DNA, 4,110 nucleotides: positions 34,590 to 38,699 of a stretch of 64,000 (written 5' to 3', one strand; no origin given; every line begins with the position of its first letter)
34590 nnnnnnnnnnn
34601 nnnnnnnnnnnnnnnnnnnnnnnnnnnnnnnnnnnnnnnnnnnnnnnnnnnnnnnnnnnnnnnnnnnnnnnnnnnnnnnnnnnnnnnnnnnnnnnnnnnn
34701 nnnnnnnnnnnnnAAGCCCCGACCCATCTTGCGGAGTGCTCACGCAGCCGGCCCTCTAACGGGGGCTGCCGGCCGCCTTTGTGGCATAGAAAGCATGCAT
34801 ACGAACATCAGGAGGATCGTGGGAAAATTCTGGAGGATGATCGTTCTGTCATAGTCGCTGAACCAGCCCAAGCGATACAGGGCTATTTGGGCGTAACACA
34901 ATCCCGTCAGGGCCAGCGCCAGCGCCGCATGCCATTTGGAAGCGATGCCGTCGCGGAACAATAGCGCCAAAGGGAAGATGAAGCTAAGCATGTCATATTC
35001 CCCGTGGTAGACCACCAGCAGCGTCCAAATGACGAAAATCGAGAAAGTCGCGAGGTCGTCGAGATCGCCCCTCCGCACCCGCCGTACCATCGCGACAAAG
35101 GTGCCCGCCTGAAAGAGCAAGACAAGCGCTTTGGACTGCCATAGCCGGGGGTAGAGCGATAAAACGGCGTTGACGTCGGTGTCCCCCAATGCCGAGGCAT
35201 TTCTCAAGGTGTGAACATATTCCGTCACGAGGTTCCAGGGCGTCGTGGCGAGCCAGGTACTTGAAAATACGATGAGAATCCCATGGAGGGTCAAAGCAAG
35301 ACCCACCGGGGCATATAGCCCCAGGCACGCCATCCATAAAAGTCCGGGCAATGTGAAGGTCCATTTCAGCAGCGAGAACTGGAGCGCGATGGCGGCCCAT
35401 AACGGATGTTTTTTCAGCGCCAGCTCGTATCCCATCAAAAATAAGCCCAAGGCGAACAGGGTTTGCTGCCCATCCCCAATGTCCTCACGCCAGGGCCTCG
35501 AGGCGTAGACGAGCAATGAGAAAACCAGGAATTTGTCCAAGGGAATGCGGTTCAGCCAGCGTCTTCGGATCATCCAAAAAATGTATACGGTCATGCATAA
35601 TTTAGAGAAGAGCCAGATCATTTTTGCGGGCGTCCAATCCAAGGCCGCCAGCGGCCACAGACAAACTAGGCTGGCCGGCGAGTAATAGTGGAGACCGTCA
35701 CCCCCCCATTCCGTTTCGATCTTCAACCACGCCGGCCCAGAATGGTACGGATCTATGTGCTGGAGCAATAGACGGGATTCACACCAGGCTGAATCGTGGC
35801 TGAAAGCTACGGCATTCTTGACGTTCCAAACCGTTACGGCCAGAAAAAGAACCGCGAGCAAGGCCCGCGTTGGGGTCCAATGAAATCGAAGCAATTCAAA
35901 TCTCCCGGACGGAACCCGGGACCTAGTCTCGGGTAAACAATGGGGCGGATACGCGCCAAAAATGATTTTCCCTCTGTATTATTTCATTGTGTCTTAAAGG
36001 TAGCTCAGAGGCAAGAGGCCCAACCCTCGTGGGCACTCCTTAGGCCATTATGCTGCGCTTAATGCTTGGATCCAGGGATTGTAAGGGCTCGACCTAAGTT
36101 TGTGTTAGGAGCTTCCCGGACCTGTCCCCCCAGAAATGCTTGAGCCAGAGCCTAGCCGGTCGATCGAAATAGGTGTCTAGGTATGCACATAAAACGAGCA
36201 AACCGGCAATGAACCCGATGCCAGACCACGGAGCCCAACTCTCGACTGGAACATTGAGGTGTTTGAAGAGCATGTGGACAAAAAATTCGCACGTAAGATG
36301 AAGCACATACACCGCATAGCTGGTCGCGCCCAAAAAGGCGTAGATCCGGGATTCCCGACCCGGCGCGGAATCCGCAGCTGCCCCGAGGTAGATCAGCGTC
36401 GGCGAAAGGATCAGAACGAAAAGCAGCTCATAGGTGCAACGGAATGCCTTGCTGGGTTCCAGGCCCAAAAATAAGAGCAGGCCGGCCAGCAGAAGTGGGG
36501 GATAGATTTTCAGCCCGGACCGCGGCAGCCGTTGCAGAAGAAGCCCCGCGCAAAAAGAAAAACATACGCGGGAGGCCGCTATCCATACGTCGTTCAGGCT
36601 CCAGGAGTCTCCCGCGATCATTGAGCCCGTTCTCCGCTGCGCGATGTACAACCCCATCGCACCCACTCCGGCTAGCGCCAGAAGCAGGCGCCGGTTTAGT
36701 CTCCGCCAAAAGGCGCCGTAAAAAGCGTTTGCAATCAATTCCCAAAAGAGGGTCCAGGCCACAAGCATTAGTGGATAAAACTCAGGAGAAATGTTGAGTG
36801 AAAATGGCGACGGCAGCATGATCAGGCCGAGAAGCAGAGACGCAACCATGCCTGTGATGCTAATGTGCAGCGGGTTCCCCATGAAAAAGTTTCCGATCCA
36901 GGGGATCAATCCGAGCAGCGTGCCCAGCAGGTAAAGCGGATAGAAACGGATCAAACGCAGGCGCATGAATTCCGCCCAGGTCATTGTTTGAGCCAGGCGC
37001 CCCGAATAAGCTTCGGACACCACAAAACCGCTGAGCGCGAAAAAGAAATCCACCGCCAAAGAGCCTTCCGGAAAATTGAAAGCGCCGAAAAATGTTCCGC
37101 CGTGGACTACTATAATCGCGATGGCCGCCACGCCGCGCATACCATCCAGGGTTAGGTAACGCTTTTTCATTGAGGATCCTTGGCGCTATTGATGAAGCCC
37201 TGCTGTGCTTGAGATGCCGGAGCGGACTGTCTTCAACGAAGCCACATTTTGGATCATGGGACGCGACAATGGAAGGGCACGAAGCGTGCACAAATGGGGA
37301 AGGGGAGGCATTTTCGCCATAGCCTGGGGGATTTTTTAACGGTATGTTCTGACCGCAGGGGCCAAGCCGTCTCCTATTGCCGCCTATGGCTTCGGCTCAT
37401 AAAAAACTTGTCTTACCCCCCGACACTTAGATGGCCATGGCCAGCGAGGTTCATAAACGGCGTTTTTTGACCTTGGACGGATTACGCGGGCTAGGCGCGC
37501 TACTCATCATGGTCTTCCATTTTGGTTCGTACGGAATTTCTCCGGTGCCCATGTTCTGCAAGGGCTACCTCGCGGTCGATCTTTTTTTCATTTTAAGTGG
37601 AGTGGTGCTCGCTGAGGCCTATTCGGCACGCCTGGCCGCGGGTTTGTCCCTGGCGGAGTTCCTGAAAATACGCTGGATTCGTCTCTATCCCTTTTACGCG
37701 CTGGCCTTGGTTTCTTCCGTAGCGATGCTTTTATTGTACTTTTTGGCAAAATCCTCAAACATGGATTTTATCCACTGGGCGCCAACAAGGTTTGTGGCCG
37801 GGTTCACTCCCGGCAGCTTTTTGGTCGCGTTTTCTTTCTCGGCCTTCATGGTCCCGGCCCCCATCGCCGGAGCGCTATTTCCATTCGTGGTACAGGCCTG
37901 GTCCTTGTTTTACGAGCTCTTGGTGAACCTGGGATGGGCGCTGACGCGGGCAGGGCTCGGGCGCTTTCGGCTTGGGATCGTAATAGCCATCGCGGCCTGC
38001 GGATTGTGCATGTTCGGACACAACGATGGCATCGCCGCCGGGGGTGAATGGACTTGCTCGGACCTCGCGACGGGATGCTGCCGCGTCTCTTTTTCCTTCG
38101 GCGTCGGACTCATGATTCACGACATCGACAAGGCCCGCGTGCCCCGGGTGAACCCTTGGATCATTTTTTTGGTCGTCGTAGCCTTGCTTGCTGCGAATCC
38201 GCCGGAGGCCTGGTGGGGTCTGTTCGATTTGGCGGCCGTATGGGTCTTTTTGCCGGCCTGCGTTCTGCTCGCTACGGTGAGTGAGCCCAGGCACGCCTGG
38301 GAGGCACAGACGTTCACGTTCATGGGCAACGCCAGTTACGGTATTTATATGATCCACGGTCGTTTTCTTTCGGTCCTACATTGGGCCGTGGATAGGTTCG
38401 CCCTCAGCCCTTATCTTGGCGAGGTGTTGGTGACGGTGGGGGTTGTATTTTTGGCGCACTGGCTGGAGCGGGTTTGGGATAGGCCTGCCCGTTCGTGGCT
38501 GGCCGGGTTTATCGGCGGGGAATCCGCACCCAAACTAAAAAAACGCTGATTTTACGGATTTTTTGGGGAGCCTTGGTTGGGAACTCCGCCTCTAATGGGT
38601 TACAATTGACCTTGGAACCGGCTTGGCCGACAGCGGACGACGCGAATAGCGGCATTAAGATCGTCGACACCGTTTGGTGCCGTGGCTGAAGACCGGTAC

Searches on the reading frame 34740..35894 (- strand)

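Call 25: search_protein_families(library=pfam, proteins=[window:34740-35894:-], max_evalue=0.001)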
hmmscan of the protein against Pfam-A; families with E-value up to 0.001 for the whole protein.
window:34740-35894:- (384 aa): 1 family
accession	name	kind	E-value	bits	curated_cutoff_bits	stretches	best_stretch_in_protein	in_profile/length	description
PF09594.16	GT87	-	2.1e-09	38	25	1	71-293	3-234/237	Glycosyltransferase family 87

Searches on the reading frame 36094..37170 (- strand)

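Call 25: search_protein_families(library=pfam, proteins=[window:36094-37170:-], max_evalue=0.001)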
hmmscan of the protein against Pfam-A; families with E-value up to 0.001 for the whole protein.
window:36094-37170:- (358 aa): 1 family
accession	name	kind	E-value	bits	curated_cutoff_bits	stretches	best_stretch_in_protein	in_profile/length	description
PF01757.29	Acyl_transf_3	-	2.2e-18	66.8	31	1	8-330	4-322/326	Acyltransferase domain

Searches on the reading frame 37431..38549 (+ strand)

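Call 25: search_protein_families(library=pfam, proteins=[window:37431-38549:+], max_evalue=0.001)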
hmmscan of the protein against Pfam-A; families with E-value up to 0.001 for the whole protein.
window:37431-38549:+ (372 aa): 1 family
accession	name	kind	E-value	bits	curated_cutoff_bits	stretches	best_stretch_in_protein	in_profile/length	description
PF01757.29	Acyl_transf_3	-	1e-19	71.2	31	1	15-342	4-321/326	Acyltransferase domain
